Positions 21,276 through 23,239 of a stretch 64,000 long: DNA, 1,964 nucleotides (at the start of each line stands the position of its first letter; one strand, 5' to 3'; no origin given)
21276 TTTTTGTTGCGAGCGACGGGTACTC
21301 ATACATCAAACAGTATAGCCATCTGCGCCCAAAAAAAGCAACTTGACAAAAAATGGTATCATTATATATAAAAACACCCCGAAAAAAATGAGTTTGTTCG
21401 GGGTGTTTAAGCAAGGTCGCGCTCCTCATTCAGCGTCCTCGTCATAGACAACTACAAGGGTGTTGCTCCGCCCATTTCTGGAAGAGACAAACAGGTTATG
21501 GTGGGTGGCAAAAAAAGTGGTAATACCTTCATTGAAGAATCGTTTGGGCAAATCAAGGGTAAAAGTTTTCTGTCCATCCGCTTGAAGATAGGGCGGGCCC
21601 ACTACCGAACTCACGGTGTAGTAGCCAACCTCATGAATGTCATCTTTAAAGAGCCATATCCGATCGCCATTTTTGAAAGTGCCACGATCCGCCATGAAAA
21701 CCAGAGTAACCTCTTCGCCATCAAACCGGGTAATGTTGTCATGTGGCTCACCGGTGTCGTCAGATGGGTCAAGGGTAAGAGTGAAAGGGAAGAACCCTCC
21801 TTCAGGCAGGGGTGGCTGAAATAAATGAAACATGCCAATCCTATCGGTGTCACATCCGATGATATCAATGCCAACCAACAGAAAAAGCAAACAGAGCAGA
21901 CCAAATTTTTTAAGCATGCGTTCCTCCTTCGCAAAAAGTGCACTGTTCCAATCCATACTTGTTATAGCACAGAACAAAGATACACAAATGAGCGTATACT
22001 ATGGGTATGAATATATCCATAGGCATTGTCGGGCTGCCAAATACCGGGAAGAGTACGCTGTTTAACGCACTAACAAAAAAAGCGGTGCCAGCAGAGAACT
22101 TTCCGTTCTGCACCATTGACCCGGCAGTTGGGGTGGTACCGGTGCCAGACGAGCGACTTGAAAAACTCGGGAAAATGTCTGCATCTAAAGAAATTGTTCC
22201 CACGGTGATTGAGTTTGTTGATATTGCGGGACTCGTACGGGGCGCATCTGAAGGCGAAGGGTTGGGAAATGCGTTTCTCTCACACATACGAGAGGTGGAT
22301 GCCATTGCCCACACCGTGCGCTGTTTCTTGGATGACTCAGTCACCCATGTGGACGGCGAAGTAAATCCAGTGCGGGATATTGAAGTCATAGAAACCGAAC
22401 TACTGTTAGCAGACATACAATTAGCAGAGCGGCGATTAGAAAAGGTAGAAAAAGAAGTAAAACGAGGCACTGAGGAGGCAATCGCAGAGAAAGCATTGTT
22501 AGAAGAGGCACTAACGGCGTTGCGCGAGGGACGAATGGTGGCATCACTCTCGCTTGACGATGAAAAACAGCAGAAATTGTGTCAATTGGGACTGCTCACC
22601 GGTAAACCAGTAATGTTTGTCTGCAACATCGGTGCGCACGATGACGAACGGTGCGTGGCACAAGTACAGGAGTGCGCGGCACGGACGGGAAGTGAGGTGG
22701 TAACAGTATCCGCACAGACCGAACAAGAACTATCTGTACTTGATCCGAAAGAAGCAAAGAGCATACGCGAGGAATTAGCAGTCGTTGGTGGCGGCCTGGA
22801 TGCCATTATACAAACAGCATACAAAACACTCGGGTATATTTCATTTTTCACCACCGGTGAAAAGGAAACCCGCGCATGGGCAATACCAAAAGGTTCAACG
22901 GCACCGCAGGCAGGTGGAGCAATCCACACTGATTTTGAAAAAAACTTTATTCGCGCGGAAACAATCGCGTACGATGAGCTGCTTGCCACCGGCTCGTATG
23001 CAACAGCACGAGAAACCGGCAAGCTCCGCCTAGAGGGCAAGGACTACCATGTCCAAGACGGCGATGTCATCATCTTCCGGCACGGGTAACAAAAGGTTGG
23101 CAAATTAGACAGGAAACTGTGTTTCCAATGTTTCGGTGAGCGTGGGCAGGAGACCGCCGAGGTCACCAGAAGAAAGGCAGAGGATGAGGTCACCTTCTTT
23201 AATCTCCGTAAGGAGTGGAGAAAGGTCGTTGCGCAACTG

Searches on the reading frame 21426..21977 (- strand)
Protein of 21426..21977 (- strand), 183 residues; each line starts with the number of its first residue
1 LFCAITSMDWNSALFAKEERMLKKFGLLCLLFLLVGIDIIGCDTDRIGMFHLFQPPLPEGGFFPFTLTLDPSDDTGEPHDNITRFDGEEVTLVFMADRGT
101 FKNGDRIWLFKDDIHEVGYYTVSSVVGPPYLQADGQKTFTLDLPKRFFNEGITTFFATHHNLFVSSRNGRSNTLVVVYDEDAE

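Call 6: search_protein_families(library=pfam, proteins=[window:21426-21977:-], max_evalue=0.01)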
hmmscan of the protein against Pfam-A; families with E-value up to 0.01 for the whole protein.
window:21426-21977:- (183 aa): 0 families

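Call 7: search_protein_families(library=padloc, proteins=[window:21426-21977:-], max_evalue=0.01)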
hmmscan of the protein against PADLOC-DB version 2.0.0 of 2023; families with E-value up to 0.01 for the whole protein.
window:21426-21977:- (183 aa): 0 families

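Call 9: search_protein_families(library=ncbifam, proteins=[window:21426-21977:-], max_evalue=0.01)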
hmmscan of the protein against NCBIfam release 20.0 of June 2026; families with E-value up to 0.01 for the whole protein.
window:21426-21977:- (183 aa): 0 families

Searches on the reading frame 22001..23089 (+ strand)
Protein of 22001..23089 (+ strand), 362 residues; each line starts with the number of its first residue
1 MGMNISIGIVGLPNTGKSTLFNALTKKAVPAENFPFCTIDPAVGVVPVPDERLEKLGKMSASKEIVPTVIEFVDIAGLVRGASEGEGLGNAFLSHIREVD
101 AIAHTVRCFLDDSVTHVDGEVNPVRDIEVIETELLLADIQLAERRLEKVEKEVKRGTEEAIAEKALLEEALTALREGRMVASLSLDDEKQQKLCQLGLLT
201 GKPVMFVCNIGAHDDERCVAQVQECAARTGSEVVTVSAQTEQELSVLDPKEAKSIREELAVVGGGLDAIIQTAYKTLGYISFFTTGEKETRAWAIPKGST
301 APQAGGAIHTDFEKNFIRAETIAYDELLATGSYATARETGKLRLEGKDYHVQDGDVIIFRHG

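Call 6: search_protein_families(library=pfam, proteins=[window:22001-23089:+], max_evalue=0.01)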
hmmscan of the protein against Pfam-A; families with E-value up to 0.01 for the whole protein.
window:22001-23089:+ (362 aa): 3 families
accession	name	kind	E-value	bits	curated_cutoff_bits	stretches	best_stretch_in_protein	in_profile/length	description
PF06071.19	YchF-GTPase_C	-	3.6e-35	120.4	27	1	280-361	2-83/84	Protein of unknown function (DUF933)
PF01926.29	MMR_HSR1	-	3.4e-21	75.9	21.9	1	7-124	2-99/113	50S ribosome-binding GTPase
PF02421.24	FeoB_N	-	1.5e-08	34.7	27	1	6-48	2-44/156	Ferrous iron transport protein B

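Call 26: find_related_loci(query=window:22001-23089:+, collection=genome_contigs, flank=10000)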
Query window:22001-23089:+ (362 aa) in genome_contigs; peptide patterns used: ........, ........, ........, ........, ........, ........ (x = any residue, [..] = any of these).
600 stretches matched a pattern (row limit reached: there are more); 568 encode a relative of the query (tblastn E <= 1e-3); the best 80 are kept; 80 distinct loci.
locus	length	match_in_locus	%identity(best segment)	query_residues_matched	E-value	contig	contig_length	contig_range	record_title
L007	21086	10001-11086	85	1-362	0e+0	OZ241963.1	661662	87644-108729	MAG: Candidatus Paceibacterota bacterium isolate a4431f2c-c61a-43fb-9f92-c5996bac4907 genome assembly, chromosome: 1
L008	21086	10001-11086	65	1-362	7e-153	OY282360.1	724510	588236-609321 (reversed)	MAG: Candidatus Pacebacteria bacterium genome assembly, chromosome: 1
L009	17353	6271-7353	55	5-360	9e-127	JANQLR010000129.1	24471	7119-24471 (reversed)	MAG: Longimicrobiales bacterium isolate PL25a_bin.64 k99_417318, whole genome shotgun sequence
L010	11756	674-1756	53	5-360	7e-124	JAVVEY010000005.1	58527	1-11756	MAG: Longimicrobiales bacterium isolate TamC13-33 NODE_404_length_58527_cov_6.088641, whole genome shotgun sequence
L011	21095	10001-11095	54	3-361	1e-123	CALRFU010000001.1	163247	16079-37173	MAG: Candidatus Nomurabacteria bacterium isolate TH-08apr19-232 genome assembly, contig: TH-08apr19-C62, whole genome sh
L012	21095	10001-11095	54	3-361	3e-123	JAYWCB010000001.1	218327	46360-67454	MAG: Candidatus Paceibacterota bacterium isolate GL94_DN_metabat_15 GL94_DN_metabat_15_0, whole genome shotgun sequence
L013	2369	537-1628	52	2-360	4e-130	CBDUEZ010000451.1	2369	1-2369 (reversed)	MAG TPA_asm: uncultured bacterium isolate SRR22808126_concoct_4 genome assembly, contig: ERZ25043457.42051, whole genome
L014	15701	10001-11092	52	3-360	1e-122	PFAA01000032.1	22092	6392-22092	MAG: Candidatus Campbellbacteria bacterium CG10_big_fil_rev_8_21_14_0_10_35_52 CG10_8_21_14_0.10_scaffold_8556_c, whole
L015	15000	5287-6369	51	5-360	2e-121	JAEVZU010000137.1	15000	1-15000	MAG: Bacillota bacterium isolate OH_PBB_181 k127_1066897, whole genome shotgun sequence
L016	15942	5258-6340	50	5-360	4e-121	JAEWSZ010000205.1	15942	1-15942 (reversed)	MAG: Bacillota bacterium isolate OH_SDB_126 k127_1176241, whole genome shotgun sequence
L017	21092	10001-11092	52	3-360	4e-121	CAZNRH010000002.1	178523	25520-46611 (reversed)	MAG TPA_asm: uncultured Candidatus Saccharibacteria bacterium isolate SRP128015_co3_412 genome assembly, contig: NODE_15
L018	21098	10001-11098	53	5-360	6e-121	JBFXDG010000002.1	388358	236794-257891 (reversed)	MAG: Gemmatimonadales bacterium isolate CA_2019_TPBS_88 NODE_177_length_388358_cov_7.679966_TPBS, whole genome shotgun s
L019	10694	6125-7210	54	2-359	9e-121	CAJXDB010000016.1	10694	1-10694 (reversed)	TPA_asm: uncultured bacterium isolate ERR599062_bin.104_MetaBAT_v2.12.1_MAG genome assembly, contig: NODE_5600_length_10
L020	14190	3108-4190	50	5-360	8e-121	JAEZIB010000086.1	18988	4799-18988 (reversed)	MAG: Bacillota bacterium isolate OH_CDB_159 k127_1280067, whole genome shotgun sequence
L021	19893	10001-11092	53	2-360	1e-120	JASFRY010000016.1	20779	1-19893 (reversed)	MAG: Gemmatimonadota bacterium isolate D1103M02metaG_sub_Bin_396 D1103M02metaG_FD_scaffold_434_c1, whole genome shotgun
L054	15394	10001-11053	53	1-360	2e-114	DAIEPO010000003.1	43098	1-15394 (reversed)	MAG TPA_asm: bacterium isolate clean1170 NODE_3_length_43098_cov_4.859394, whole genome shotgun sequence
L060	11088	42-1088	52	3-360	5e-114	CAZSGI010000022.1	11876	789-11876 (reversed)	MAG TPA_asm: uncultured Gammaproteobacteria bacterium isolate binchicken_co38_1066 genome assembly, contig: NODE_11434_l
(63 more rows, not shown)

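Call 44: search_protein_families(library=pfam, proteins=[L007:8868-9230:+], max_evalue=1)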
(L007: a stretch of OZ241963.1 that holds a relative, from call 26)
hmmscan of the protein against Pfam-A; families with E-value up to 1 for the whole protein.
L007:8868-9230:+ (120 aa): 1 family
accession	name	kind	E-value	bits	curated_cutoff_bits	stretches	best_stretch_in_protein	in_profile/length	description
PF08960.15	STIV_B116-like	-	0.015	15.8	26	1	20-110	13-100/101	STIV B116-like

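Call 88: search_protein_families(library=pfam, proteins=[L054:12069-12524:+, L060:2966-3406:+], max_evalue=0.001)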
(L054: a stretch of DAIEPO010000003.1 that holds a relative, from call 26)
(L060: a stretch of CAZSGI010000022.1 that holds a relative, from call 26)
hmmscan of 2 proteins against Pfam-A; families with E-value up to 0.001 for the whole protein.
L054:12069-12524:+ (151 aa): 1 family
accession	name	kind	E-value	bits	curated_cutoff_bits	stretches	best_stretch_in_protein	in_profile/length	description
PF00436.31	SSB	-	1.8e-38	131.2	26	1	3-106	1-104/104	Single-strand binding protein family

L060:2966-3406:+ (146 aa): 2 families
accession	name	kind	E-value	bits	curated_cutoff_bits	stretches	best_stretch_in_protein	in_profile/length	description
PF00436.31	SSB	-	1.4e-40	138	26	1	3-106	1-104/104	Single-strand binding protein family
PF22657.2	SSB_1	-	0.00028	21.5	27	1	4-84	1-79/91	Another single-strand binding protein family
